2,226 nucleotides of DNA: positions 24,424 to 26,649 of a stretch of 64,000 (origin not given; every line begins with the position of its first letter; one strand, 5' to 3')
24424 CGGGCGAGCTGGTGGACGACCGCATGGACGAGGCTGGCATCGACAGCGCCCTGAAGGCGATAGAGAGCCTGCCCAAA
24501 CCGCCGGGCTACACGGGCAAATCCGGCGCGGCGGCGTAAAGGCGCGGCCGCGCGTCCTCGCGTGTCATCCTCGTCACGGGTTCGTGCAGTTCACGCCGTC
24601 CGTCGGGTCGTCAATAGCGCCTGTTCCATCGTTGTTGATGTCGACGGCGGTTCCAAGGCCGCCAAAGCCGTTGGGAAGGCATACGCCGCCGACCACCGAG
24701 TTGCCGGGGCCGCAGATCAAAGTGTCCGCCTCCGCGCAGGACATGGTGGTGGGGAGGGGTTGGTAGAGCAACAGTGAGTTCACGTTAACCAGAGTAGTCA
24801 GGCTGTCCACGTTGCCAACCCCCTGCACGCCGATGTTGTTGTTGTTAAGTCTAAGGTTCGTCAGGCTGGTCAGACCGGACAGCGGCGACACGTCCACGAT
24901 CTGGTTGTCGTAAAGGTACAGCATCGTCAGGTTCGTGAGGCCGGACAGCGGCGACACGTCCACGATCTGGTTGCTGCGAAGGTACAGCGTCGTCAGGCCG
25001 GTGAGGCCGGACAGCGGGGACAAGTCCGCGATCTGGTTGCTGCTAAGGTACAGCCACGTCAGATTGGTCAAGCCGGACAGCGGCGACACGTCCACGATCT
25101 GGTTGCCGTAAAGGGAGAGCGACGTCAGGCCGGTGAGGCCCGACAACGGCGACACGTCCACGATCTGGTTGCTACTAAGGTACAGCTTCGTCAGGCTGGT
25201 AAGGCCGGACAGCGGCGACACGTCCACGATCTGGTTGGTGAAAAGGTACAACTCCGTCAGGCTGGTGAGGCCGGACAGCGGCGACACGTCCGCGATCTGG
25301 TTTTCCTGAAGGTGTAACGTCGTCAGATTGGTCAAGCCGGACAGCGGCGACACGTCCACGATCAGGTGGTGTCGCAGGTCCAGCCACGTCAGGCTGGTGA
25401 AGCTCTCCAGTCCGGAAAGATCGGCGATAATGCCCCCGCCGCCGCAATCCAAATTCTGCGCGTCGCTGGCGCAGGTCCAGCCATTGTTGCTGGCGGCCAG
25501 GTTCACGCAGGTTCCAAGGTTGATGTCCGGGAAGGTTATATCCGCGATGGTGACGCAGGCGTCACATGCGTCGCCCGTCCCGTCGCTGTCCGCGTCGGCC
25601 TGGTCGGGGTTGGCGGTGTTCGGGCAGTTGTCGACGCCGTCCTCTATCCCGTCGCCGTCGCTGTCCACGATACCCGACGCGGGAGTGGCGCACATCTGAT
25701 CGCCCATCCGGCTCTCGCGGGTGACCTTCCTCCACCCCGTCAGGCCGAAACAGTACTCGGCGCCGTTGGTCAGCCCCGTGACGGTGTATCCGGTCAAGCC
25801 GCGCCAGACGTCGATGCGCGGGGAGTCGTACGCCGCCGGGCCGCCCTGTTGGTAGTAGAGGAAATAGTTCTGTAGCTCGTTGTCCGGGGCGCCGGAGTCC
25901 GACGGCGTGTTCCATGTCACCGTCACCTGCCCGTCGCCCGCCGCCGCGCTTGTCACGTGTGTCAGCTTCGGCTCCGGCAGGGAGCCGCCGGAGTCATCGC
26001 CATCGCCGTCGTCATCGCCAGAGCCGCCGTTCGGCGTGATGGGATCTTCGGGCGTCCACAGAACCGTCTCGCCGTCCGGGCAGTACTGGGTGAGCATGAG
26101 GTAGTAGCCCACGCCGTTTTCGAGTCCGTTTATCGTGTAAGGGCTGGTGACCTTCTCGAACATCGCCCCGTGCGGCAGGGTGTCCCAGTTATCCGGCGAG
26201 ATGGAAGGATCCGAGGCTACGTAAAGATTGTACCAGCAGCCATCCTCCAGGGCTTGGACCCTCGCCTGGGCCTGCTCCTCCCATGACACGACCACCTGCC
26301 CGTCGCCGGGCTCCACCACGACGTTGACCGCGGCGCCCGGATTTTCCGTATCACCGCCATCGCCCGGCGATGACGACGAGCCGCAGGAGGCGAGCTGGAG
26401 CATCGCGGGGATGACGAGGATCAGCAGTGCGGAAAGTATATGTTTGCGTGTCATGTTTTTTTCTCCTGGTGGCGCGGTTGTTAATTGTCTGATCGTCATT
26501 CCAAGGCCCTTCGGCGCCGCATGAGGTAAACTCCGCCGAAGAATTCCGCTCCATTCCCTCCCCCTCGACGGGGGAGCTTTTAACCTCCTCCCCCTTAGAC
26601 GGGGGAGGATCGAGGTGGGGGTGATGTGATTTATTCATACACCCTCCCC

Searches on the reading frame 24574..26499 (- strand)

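Call 107: search_protein_families(library=pfam, proteins=[window:24574-26499:-], max_evalue=0.00001)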
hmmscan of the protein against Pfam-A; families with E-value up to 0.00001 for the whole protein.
window:24574-26499:- (641 aa): 5 families
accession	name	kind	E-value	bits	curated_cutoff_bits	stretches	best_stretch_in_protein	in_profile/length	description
PF12799.13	LRR_4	-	1.4e-45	152.7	27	4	478-519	1-43/44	Leucine Rich repeats (2 copies)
PF13855.12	LRR_8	-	4.4e-25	87.7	27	3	501-556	2-61/61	Leucine rich repeat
PF00560.39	LRR_1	-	3.1e-09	35.6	20.6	0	479-495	1-17/23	Leucine Rich Repeat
PF00041.27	fn3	-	6.2e-08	33.2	25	0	181-253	5-66/84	Fibronectin type III domain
PF14580.12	LRR_9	-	1.2e-07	31.9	30.5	0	484-557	48-126/175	Leucine-rich repeat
